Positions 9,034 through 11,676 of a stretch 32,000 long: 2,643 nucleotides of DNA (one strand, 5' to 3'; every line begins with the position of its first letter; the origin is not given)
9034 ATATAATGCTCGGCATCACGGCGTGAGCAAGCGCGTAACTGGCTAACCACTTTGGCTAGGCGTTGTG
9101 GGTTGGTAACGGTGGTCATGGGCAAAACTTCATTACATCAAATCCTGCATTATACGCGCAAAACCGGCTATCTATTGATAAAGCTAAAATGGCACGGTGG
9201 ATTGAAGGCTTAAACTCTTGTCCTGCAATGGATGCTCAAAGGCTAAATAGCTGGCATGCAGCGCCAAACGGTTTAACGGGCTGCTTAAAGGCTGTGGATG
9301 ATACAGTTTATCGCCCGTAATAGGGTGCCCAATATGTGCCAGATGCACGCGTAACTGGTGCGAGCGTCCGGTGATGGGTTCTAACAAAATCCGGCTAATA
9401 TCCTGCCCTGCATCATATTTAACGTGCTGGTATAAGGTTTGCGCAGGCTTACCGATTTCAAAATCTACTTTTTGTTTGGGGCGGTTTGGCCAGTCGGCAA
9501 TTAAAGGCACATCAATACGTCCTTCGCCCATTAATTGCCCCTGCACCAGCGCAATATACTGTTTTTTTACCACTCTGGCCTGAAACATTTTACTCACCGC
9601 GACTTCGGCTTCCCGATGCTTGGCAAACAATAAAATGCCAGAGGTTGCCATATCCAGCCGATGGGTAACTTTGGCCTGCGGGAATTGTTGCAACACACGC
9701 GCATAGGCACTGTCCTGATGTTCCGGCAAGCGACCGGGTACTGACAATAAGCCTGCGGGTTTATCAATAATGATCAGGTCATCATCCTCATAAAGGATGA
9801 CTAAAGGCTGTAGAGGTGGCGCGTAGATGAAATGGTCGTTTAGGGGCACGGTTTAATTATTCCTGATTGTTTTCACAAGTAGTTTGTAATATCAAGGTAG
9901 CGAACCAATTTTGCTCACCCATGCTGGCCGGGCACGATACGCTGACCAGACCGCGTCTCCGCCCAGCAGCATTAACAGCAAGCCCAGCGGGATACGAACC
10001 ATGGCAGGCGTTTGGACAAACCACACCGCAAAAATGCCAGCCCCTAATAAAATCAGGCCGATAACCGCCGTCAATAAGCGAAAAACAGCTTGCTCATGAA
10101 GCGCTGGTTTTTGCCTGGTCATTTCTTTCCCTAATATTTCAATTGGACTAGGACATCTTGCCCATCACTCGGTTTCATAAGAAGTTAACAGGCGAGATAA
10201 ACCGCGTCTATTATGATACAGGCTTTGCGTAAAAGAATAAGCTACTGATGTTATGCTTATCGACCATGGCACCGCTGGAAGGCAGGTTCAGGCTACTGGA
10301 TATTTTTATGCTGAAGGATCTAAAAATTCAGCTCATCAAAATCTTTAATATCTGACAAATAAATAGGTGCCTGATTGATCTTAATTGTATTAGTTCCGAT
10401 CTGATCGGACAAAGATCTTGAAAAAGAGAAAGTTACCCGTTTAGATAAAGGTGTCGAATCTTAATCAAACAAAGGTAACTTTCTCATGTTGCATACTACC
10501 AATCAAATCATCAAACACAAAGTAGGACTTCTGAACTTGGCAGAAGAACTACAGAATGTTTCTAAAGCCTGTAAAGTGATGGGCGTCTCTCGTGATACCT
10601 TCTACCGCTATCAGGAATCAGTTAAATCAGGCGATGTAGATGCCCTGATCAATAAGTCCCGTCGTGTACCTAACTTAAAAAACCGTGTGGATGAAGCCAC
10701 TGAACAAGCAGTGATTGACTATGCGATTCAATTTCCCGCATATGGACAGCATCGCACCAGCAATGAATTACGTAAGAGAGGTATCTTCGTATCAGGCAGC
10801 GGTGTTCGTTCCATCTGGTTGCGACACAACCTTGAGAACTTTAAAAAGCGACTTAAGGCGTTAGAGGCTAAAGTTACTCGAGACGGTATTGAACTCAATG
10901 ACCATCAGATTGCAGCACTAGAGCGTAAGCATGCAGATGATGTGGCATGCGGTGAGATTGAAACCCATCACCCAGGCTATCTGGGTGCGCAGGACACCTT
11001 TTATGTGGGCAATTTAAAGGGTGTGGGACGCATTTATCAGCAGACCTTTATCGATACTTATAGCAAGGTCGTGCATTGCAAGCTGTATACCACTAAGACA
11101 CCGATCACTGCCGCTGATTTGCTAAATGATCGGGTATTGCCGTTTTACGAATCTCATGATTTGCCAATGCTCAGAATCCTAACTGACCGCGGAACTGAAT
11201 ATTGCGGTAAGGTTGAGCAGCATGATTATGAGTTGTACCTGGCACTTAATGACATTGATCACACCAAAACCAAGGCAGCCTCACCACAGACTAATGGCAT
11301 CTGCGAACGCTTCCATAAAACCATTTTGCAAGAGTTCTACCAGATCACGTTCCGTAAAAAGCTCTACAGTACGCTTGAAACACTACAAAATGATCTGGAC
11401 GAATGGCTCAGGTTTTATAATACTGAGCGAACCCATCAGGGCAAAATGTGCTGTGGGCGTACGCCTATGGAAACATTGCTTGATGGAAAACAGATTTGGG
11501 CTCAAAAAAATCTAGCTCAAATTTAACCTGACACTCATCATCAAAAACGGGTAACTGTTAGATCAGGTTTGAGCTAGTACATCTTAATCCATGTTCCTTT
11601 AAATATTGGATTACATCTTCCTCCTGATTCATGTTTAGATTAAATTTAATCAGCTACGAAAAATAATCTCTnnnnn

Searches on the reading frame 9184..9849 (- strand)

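Call 49: search_protein_families(library=pfam, proteins=[window:9184-9849:-], max_evalue=0.001)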
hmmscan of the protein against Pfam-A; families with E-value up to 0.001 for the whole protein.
window:9184-9849:- (221 aa): 1 family
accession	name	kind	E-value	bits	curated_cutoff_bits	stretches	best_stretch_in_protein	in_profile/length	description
PF00849.27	PseudoU_synth_2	-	2.7e-32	112.5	26.8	1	24-172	1-152/152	RNA pseudouridylate synthase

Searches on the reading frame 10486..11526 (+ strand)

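Call 49: search_protein_families(library=pfam, proteins=[window:10486-11526:+], max_evalue=0.001)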
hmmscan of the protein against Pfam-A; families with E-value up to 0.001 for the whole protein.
window:10486-11526:+ (346 aa): 3 families
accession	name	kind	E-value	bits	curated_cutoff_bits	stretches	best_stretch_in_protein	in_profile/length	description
PF13551.12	HTH_29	-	4.2e-18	65.6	28.1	1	11-74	1-64/64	Winged helix-turn helix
PF13683.12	rve_3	-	1e-11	44.8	26.5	1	256-319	2-61/67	Integrase core domain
PF00665.32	rve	-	3.5e-06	27.6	32.6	1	162-267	3-102/102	Integrase core domain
